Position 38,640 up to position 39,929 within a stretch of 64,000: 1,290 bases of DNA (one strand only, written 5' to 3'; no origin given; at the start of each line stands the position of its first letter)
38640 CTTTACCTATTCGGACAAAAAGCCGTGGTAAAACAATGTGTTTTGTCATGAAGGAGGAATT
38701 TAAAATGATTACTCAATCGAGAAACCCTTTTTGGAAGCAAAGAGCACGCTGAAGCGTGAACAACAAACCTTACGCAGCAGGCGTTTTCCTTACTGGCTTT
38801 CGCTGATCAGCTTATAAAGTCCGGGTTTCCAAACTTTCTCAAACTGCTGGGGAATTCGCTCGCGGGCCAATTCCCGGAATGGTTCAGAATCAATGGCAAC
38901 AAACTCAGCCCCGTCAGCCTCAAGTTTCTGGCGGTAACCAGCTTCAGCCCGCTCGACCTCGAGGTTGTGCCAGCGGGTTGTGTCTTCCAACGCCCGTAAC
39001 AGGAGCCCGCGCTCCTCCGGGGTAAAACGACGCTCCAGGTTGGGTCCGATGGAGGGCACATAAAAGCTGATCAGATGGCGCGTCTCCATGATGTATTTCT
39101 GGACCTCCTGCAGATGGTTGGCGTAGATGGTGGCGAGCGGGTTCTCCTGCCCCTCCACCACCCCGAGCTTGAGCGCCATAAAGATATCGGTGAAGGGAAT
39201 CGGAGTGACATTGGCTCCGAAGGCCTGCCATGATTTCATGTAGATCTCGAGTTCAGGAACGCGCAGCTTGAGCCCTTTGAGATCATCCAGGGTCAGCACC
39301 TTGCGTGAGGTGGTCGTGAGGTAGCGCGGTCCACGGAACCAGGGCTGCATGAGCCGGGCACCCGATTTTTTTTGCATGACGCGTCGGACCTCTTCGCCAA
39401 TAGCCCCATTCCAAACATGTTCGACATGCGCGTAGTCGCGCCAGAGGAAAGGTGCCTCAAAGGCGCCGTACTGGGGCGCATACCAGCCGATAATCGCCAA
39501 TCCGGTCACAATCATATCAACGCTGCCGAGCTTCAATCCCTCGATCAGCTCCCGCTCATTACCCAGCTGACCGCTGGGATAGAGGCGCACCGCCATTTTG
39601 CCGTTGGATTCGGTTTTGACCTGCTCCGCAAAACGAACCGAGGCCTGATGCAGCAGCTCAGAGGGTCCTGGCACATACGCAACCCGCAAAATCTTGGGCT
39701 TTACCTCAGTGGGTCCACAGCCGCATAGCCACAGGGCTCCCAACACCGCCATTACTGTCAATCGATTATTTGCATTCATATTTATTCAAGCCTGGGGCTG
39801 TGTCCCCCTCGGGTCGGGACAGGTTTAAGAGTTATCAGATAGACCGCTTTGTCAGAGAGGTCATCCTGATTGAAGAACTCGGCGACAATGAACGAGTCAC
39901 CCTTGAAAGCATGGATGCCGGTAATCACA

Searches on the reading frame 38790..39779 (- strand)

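Call 50: search_protein_families(library=ncbifam, proteins=[window:38790-39779:-], max_evalue=0.00001)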
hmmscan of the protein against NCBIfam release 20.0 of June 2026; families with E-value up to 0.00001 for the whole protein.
window:38790-39779:- (329 aa): 2 families
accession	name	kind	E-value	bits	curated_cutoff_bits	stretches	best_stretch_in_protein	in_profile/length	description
NF037995.1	TRAP_S1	subfamily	2.3e-55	187.8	50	1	35-299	4-266/271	TRAP transporter substrate-binding protein DctP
TIGR00787.1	dctP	subfamily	3.8e-55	187.1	175.05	1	35-285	3-252/257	DctP family TRAP transporter solute-binding subunit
